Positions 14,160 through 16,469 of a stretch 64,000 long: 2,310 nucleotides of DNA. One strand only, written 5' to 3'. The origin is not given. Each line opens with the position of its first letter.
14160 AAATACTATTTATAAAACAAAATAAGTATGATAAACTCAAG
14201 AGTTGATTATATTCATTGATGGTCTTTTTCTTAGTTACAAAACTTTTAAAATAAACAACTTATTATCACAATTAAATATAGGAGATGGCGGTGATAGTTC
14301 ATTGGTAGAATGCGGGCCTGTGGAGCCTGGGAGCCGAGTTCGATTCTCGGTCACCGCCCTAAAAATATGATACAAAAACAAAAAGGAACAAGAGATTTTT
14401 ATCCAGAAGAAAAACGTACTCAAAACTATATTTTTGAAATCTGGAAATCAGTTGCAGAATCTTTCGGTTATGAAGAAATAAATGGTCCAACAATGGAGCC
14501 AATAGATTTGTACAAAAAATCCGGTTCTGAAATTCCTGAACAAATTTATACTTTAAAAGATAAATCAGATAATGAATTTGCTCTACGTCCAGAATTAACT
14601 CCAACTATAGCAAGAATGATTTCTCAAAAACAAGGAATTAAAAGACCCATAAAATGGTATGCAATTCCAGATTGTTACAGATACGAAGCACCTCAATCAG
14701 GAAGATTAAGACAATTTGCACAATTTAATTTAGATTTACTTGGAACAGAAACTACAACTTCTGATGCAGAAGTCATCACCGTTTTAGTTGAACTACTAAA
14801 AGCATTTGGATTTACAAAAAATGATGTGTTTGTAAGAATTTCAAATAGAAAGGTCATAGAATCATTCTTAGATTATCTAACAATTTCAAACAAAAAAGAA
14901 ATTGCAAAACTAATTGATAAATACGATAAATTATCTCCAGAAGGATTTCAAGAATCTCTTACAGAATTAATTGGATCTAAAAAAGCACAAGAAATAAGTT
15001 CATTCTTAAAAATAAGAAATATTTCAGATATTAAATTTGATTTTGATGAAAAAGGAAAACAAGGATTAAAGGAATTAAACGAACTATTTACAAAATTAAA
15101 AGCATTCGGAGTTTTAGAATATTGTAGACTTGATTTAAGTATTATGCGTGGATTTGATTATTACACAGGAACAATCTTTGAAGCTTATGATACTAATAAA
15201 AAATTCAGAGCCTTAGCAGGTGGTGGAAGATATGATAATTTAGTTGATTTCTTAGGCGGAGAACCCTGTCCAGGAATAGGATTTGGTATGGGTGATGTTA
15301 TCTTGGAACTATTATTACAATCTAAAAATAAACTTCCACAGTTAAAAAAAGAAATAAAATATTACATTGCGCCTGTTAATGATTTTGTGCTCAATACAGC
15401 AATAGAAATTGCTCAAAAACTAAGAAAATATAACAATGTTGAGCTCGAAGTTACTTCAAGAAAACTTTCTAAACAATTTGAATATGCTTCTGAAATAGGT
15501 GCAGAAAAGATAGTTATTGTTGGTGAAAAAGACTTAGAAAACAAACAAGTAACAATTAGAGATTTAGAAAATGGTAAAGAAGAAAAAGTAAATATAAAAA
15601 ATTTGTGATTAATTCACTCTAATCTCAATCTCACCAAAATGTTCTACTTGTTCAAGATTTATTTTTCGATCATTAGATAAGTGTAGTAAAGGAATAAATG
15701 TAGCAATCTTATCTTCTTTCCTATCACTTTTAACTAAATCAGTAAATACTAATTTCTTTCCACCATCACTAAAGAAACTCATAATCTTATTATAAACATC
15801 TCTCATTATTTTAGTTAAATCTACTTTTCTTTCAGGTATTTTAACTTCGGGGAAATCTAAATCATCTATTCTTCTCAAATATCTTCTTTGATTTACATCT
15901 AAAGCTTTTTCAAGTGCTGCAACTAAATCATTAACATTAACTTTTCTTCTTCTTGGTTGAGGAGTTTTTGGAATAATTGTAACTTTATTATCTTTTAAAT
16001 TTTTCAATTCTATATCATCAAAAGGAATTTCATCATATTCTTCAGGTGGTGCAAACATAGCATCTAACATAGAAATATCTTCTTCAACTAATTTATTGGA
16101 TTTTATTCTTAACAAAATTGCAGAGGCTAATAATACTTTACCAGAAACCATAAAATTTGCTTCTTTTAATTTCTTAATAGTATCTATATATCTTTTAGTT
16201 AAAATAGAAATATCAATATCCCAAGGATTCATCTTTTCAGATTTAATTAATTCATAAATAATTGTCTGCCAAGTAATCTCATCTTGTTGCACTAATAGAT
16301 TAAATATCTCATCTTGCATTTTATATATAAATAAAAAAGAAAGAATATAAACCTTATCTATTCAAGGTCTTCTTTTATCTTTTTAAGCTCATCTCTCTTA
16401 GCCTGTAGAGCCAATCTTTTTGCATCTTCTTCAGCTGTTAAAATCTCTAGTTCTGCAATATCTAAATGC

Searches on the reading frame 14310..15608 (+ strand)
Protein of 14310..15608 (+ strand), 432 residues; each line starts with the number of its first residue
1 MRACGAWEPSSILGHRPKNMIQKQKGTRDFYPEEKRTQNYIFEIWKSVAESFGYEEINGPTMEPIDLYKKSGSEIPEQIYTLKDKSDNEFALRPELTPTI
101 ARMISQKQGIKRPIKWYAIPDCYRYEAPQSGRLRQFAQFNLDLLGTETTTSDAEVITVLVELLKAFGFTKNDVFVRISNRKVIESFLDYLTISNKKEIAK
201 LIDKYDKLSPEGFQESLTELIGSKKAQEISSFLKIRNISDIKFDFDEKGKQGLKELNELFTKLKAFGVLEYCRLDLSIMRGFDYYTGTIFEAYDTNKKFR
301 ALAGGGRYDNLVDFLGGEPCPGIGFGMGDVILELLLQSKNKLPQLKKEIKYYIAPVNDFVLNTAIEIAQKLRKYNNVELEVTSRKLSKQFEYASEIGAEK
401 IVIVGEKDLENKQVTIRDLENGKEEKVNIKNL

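Call 106: search_protein_families(library=pfam, proteins=[window:14310-15608:+], max_evalue=0.00001)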
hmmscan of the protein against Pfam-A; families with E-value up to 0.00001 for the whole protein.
window:14310-15608:+ (432 aa): 3 families
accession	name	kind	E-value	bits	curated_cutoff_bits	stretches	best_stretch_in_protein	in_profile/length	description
PF13393.11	tRNA-synt_His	-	2.1e-44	152.5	25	1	26-327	1-303/308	Histidyl-tRNA synthetase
PF03129.25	HGTP_anticodon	-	2e-14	53.9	21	1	352-432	3-87/94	Anticodon binding domain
PF00587.30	tRNA-synt_2b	-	6.7e-12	46.3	29.3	1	80-293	1-121/179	tRNA synthetase class II core domain (G, H, P, S and T)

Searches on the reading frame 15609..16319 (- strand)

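Call 106: search_protein_families(library=pfam, proteins=[window:15609-16319:-], max_evalue=0.00001)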
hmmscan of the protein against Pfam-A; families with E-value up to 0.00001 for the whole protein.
window:15609-16319:- (236 aa): 1 family
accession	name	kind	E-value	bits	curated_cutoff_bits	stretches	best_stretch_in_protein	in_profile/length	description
PF02616.19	SMC_ScpA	-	8.3e-16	59.1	24.6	1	24-234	1-230/232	Segregation and condensation protein ScpA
